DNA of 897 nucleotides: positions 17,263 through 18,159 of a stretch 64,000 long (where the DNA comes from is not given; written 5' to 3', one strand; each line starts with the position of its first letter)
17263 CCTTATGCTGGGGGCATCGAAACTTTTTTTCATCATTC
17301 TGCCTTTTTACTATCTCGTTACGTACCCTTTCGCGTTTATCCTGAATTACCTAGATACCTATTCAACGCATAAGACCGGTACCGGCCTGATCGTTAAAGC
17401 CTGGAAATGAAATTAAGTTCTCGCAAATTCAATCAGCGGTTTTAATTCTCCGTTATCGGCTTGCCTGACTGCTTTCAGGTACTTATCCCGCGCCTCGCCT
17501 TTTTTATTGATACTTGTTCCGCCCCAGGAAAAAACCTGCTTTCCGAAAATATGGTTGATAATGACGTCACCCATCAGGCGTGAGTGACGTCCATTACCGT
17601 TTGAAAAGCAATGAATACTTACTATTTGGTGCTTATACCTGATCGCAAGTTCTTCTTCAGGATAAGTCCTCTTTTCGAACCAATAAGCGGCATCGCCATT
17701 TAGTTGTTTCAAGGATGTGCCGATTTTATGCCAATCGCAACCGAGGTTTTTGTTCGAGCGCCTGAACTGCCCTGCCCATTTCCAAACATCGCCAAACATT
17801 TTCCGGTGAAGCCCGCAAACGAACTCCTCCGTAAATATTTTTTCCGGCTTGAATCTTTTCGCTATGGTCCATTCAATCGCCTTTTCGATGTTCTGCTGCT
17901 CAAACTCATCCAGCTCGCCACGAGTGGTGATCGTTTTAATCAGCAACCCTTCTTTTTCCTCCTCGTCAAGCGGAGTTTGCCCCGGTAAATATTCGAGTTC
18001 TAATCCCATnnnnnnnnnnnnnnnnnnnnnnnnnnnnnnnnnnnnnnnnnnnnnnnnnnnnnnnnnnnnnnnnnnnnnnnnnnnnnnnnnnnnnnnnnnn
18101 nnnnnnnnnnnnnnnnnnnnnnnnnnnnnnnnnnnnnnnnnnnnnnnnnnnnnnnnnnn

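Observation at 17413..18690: Low-GC Fic/HTH 'mobile mystery protein A/B' cassette inserted between housekeeping genes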

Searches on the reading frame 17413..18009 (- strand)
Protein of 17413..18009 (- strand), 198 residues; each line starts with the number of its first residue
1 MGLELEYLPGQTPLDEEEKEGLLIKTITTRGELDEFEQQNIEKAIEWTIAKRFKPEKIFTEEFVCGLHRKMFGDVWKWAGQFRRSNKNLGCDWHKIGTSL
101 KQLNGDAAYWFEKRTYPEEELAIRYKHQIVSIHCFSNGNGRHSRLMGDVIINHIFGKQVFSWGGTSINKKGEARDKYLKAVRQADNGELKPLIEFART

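Call 4: search_protein_families(library=ncbifam, proteins=[window:17413-18009:-], max_evalue=0.01)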
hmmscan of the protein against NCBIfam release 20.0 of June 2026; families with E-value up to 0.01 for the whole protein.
window:17413-18009:- (198 aa): 4 families
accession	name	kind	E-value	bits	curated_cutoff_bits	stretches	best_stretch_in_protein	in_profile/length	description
TIGR02613.1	mob_myst_B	hypoth_equivalog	3e-69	232.7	124.4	1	12-197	2-186/186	mobile mystery protein B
NF046029.1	ProtAdlyltaseNmFic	equivalog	2.3e-06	27.4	230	1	36-184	4-140/177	protein adenylyltransferase Fic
NF007672.0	PRK10347.1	equivalog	1.8e-05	24.5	181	1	62-192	57-185/200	putative adenosine monophosphate-protein transferase Fic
NF045983.1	ProtAdnltaseVbhT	equivalog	2.9e-05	23.4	800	1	62-182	57-175/419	type II toxin-antitoxin system protein adenylyltransferase VbhT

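Call 5: search_protein_families(library=pfam, proteins=[window:17413-18009:-], max_evalue=0.01)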
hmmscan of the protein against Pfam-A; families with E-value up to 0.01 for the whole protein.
window:17413-18009:- (198 aa): 1 family
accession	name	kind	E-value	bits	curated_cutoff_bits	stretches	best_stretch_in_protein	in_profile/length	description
PF02661.23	Fic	-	1.7e-10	42.1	24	1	59-149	2-91/93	Fic/DOC family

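Call 9: search_solved_structures(query=window:17413-18009:-, max_evalue=0.01, show_alignments=3)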
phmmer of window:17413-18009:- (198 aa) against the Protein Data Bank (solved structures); distinct sequences matched with E-value up to 0.01: 20.
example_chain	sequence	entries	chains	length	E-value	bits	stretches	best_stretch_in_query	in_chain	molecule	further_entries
8wt0_A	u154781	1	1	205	5.9e-06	29.4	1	52-191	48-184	Cell filamentation protein Fic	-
3se5_A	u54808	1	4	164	4.2e-05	26.6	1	62-166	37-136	Cell filamentation protein Fic-related protein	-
2g03_A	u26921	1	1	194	5.7e-05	26.1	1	60-166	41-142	hypothetical protein NMA0004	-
3sn9_A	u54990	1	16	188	6e-05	26.1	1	63-166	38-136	Cell filamentation protein Fic-related protein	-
3s6a_A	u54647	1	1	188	6e-05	26.1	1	63-166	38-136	Cell filamentation protein Fic-related protein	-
3zlm_A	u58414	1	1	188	6.1e-05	26.1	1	63-166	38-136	ADENOSINE MONOPHOSPHATE-PROTEIN TRANSFERASE NMFIC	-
5cgl_A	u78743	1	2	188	6.2e-05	26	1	63-166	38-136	Adenosine monophosphate-protein transferase NmFic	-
5ckl_A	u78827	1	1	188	6.2e-05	26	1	63-166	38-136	Adenosine monophosphate-protein transferase NmFic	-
5cmt_A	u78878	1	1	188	6.2e-05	26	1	63-166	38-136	Adenosine monophosphate-protein transferase NmFic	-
9yz5_A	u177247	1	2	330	0.00017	24.6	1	63-196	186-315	Protein adenylyltransferase FICD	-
4u0s_A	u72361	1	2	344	0.00019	24.4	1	62-196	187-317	Adenosine monophosphate-protein transferase FICD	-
6i7j_A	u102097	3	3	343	0.00022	24.2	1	62-196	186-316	Adenosine monophosphate-protein transferase FICD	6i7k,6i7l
6i7g_A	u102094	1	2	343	0.00026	24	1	63-196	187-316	Adenosine monophosphate-protein transferase FICD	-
4u04_A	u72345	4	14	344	0.00026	24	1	63-196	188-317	Adenosine monophosphate-protein transferase FICD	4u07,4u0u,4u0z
6i7h_A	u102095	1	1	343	0.00026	24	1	63-196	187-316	Adenosine monophosphate-protein transferase FICD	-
3zcb_A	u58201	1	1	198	0.0092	18.9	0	62-144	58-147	ADENOSINE MONOPHOSPHATE-PROTEIN TRANSFERASE VBHT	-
3shg_A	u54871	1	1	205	0.0099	18.8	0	62-144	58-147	VbhT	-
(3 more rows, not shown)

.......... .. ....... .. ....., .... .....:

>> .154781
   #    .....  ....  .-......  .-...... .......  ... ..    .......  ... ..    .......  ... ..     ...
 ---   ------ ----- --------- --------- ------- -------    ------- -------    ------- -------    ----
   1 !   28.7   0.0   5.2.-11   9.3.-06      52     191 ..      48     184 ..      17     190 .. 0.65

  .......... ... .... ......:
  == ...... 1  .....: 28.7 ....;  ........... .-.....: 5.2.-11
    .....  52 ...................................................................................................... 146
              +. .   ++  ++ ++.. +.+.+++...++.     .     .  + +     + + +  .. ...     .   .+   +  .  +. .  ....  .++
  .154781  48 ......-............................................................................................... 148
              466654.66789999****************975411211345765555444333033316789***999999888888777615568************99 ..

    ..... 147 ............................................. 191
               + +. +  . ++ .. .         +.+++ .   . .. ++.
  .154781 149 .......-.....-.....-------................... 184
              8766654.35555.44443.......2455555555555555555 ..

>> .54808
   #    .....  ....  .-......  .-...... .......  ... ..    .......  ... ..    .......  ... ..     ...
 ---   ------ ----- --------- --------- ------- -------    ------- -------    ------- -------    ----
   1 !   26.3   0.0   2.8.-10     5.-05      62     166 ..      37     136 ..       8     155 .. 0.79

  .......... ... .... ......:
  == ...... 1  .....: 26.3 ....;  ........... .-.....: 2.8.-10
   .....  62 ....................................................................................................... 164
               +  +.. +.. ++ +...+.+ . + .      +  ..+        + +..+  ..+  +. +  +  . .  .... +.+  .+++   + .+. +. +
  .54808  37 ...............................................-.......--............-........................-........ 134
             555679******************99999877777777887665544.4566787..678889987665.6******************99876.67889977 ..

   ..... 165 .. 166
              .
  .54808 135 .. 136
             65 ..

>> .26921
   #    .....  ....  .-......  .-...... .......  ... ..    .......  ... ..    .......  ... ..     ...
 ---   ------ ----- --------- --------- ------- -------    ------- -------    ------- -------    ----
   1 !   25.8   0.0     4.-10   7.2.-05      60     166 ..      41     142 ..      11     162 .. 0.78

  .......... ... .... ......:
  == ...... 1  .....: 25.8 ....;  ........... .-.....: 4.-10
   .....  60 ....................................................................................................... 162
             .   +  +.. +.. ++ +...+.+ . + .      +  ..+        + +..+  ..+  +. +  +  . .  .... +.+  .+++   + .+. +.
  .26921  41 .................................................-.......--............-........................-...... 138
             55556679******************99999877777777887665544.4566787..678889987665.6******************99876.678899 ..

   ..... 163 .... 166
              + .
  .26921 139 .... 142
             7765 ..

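Call 11: search_protein_families(library=padloc, proteins=[window:17413-18009:-], max_evalue=0.1)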
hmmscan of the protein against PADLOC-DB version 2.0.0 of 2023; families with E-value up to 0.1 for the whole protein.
window:17413-18009:- (198 aa): 8 families
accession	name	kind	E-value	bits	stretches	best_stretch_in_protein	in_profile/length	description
PDLC04839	PDC-S04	-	3.7e-22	77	1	26-195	27-197/205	-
PDLC04838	PDC-S04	-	2e-16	58.4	1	27-194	33-196/209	-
PDLC04842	PDC-S04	-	4.2e-07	27.9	1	34-193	17-166/202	-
PDLC04840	PDC-S04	-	1.1e-06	26.6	1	36-193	52-208/227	-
PDLC03963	SoFic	-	3.6e-06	24.6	1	34-146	89-207/361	-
PDLC04841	PDC-S04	-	4.6e-05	21.2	1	62-195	143-266/292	-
PDLC04836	PDC-S04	-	0.004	14.4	1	110-146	146-182/244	-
PDLC04837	PDC-S04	-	0.0045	14.3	1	122-195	154-219/234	-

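Call 12: search_protein_families(library=phrogs, proteins=[window:17413-18009:-], max_evalue=0.01)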
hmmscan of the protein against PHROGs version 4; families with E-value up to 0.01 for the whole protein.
window:17413-18009:- (198 aa): 5 families
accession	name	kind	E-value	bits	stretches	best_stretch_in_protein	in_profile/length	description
phrog_12747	-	unknown function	4.8e-13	50.2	1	26-194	24-191/211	-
phrog_11900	-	unknown function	1.2e-08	35.7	1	13-196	28-213/230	-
phrog_5978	-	unknown function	3.3e-07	30.7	1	32-151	86-218/364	-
phrog_23170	-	unknown function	6.7e-07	30.2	1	50-188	33-176/191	-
phrog_10690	-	unknown function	0.0015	18.6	1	50-157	188-303/346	-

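Call 16: find_homologous_proteins(query=window:17413-18009:-, max_evalue=1e-10)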
Query window:17413-18009:- (198 aa): 7962 proteins with E <= 1e-10 among 8000 candidates; the best 120 are listed.
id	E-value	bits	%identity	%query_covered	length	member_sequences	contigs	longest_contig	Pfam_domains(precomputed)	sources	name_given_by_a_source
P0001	4.7e-133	459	100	100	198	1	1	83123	PF02661.24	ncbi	ncbi:MAG: mobile mystery protein B [Bacteroidota bacterium]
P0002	3.7e-106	371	78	100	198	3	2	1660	PF02661.24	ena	-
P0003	1.0e-102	360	76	100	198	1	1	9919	PF02661.24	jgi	-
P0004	2.3e-102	359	77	100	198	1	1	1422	PF02661.24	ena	-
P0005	4.2e-100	352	75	100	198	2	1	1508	PF02661.24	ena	-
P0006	1.1e-99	350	74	100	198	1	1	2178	PF02661.24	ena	-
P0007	2.2e-99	349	73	100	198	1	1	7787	PF02661.24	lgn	-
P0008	1.2e-97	344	74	100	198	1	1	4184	PF02661.24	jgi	jgi:Fic-DOC domain mobile mystery protein B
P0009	1.4e-97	343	72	99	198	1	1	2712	PF02661.24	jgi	jgi:Fic-DOC domain mobile mystery protein B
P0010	5.4e-97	341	72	100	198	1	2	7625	PF02661.24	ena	-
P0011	1.6e-96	340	72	100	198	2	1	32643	PF02661.24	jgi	-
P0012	3.6e-96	339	72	100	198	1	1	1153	PF02661.24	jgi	jgi:Fic-DOC domain mobile mystery protein B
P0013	8.1e-96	338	69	100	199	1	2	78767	PF02661.24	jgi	jgi:Fic-DOC domain mobile mystery protein B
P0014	8.7e-96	338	74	99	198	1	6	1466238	PF02661.24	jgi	jgi:Fic-DOC domain mobile mystery protein B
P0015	1.6e-95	337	74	99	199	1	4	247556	PF02661.24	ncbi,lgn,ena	-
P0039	3.0e-88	313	66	100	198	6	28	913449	PF02661.24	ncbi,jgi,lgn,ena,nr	ncbi:mobile mystery protein B [bacterium]|nr:mobile mystery protein B [bacterium] NUN45755.1 mobile 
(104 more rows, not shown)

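Call 17: find_encoding_contigs(protein=P0001, flank=3000, max_places=3)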
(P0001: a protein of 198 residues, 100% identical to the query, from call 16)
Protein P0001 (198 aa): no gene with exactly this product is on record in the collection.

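Call 18: find_encoding_contigs(protein=P0014, flank=6000, max_places=6)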
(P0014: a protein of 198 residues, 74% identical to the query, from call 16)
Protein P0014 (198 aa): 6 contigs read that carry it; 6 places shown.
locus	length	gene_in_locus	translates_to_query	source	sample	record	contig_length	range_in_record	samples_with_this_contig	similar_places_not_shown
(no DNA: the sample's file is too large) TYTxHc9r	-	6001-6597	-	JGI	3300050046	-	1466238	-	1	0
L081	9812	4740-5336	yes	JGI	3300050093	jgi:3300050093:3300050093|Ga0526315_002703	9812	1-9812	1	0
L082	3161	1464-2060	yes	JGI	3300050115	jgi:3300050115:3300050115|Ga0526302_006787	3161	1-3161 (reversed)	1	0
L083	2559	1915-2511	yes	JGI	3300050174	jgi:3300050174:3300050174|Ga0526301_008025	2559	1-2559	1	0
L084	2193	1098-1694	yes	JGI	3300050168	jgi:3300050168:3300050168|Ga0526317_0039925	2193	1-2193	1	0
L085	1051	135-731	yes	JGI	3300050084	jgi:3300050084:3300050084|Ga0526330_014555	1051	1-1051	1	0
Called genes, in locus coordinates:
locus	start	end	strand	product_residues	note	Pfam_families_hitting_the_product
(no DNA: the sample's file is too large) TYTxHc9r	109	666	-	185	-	-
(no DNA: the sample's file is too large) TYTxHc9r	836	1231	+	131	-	PF01381:HTH_3, PF12844:HTH_19 (weak), PF13443:HTH_26 (weak)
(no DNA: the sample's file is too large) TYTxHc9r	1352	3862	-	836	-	PF17764:PriA_3primeBD, PF22590:Cas3-like_C_2 (faint), PF04851:ResIII, PF00270:DEAD, PF18319:Zn_ribbon_PriA, PF00271:Helicase_C (weak), PF18074:PriA_C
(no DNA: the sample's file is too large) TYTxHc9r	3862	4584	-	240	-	PF02535:Zip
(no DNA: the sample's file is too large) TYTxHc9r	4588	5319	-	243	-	PF13489:Methyltransf_23, PF13847:Methyltransf_31, PF08241:Methyltransf_11, PF08242:Methyltransf_12 (weak), PF13649:Methyltransf_25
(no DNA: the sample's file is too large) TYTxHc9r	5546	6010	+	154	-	-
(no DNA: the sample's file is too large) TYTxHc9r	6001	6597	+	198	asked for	PF02661:Fic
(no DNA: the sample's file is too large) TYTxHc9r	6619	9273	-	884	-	PF07676:PD40 (weak), PF13620:CarboxypepD_reg (faint)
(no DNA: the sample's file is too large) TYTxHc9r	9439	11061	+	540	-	PF00009:GTP_EFTU, PF01926:MMR_HSR1, PF22042:EF-G_D2, PF03144:GTP_EFTU_D2 (weak), PF16658:RF3_C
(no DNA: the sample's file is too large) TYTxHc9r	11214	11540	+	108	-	PF01521:Fe-S_biosyn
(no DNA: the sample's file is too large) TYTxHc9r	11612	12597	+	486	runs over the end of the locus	PF19295:SufBD_N, PF01458:SUFBD_core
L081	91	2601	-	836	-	PF17764:PriA_3primeBD, PF22590:Cas3-like_C_2 (faint), PF04851:ResIII, PF00270:DEAD, PF18319:Zn_ribbon_PriA, PF00271:Helicase_C (weak), PF18074:PriA_C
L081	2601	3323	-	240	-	PF02535:Zip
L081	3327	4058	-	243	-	PF13489:Methyltransf_23, PF13847:Methyltransf_31, PF08241:Methyltransf_11, PF08242:Methyltransf_12 (weak), PF13649:Methyltransf_25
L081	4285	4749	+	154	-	-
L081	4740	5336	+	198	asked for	PF02661:Fic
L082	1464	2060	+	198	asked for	PF02661:Fic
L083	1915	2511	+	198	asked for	PF02661:Fic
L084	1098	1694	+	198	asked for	PF02661:Fic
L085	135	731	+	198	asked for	PF02661:Fic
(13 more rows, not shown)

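Call 19: find_encoding_contigs(protein=P0039, flank=6000, max_places=8)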
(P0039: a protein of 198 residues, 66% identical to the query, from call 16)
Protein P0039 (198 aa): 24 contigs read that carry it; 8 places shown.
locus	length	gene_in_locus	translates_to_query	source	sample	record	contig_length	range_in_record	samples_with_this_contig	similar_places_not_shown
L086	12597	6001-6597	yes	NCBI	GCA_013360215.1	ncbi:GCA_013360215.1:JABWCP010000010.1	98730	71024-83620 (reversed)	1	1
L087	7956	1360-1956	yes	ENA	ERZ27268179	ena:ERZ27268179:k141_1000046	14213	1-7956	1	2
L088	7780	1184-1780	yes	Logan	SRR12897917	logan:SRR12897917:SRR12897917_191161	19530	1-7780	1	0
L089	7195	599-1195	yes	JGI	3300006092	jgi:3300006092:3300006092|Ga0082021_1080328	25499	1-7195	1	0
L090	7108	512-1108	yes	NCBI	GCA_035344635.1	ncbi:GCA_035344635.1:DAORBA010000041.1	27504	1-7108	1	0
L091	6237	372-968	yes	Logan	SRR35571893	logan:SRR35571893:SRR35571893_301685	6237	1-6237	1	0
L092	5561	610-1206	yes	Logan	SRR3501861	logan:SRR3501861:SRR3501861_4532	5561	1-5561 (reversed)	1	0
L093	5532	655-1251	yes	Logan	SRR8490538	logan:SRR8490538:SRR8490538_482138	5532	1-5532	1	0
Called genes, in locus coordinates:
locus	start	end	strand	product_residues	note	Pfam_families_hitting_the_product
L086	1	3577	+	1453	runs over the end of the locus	PF00873:ACR_tran, PF02321:OEP (weak)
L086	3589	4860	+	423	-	PF25919:BSH_CusB (faint), PF00364:Biotin_lipoyl (faint), PF25917:BSH_RND, PF25973:BSH_CzcB, PF25954:Beta-barrel_RND_2 (weak)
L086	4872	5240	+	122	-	PF12487:DUF3703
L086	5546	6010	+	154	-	-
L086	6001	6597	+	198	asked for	PF02661:Fic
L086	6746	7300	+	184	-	PF13302:Acetyltransf_3, PF13420:Acetyltransf_4 (weak)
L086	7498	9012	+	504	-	-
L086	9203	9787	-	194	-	PF13432:TPR_16 (faint), PF14559:TPR_19 (faint)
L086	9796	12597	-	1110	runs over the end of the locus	PF07495:Y_Y_Y (faint), PF17803:Cadherin_4, PF17892:Cadherin_5, PF17963:Big_9, PF17803:Cadherin_4, PF17892:Cadherin_5, PF17963:Big_9, PF13860:FlgD_ig (weak), +1 more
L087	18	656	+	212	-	-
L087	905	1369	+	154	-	-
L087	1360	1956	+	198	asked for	PF02661:Fic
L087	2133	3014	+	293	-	PF00005:ABC_tran, PF13304:AAA_21 (weak)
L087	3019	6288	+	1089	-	PF01433:Peptidase_M1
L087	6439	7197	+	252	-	PF13649:Methyltransf_25, PF13847:Methyltransf_31, PF08241:Methyltransf_11, PF08242:Methyltransf_12 (weak)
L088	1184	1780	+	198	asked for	PF02661:Fic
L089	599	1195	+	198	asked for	PF02661:Fic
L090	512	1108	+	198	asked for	PF02661:Fic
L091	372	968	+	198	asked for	PF02661:Fic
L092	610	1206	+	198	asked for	PF02661:Fic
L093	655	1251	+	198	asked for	PF02661:Fic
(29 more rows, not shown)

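Call 24: search_dna_similar(query=window:17413-18009:-, collection=plasmids, mode=protein, max_evalue=1e-10, max_rows=25)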
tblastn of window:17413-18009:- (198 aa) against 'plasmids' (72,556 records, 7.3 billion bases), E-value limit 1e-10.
Records with a match: 263; places in all: 266; records where one place covers at least 80% of the query: 253.
Best place of each record, by identity: <60% 263.
By first word of the organism name: Agrobacterium 100; Rhizobium 51; Coxiella 19; Vibrio 18; Sinorhizobium 17; Bradyrhizobium 12; Ensifer 7; Neorhizobium 5; Candidatus 3; Shewanella 3; and 23 more.
By predicted mobility (MOB-suite, as given by PLSDB): non-mobilizable 134; conjugative 101; mobilizable 28.
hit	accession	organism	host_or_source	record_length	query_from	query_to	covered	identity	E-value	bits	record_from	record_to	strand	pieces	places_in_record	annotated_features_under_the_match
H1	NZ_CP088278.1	Bradyrhizobium barranii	Glycine max cv. AC Glengarry,cell ...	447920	12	198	94%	49.5%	2e-52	186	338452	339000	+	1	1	mobile mystery protein B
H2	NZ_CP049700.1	Bradyrhizobium barranii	Glycine max cv. AC Glengarry,cell ...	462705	12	198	94%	49.5%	2e-52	186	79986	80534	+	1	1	mobile mystery protein B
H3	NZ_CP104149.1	Sinorhizobium medicae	Trigonella foenum-graecum,cell culture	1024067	12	197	94%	49.2%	6e-55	194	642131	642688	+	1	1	record has no annotation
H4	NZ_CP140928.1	Sinorhizobium medicae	Medicago lupulina,whole organism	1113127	12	197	94%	49.2%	6e-55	194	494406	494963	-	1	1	record has no annotation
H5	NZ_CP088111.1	Sinorhizobium medicae WSM1115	cell culture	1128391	12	197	94%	49.2%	6e-55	194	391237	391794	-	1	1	record has no annotation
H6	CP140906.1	Sinorhizobium medicae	Medicago lupulina,whole organism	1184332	12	197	94%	49.2%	6e-55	194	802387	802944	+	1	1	mobile mystery protein B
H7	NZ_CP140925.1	Sinorhizobium medicae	Medicago lupulina,whole organism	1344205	12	197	94%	49.2%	6e-55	194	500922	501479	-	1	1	record has no annotation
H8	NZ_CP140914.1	Sinorhizobium medicae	Medicago lupulina,whole organism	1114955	12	197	94%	48.7%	2e-54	192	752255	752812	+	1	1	record has no annotation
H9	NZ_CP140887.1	Sinorhizobium medicae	Medicago lupulina,whole organism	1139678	12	197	94%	48.7%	2e-54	192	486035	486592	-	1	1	none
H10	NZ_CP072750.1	Thiothrix fructosivorans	cell culture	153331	3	198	99%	45.9%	4e-53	189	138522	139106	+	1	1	mobile mystery protein B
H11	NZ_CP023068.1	Sinorhizobium sojae CCBAU 05684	G.max,nodule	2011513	12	198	94%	47.9%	1e-53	190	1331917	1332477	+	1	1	record has no annotation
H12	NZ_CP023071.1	Sinorhizobium fredii CCBAU 83666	G.max,nodule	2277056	12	197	94%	48.1%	8e-55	194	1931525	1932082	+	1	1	record has no annotation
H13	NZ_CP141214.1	Sinorhizobium meliloti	alfalfa,Isolate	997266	12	197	94%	48.1%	2e-54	192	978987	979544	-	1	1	mobile mystery protein B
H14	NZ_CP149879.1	Sinorhizobium medicae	Medicago sativa,Cell Culture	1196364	12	197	94%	48.1%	1e-52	187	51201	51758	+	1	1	record has no annotation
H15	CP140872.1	Rhizobium ruizarguesonis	Trifolium pratense,whole organism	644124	12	198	94%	47.3%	1e-54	193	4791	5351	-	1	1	mobile mystery protein B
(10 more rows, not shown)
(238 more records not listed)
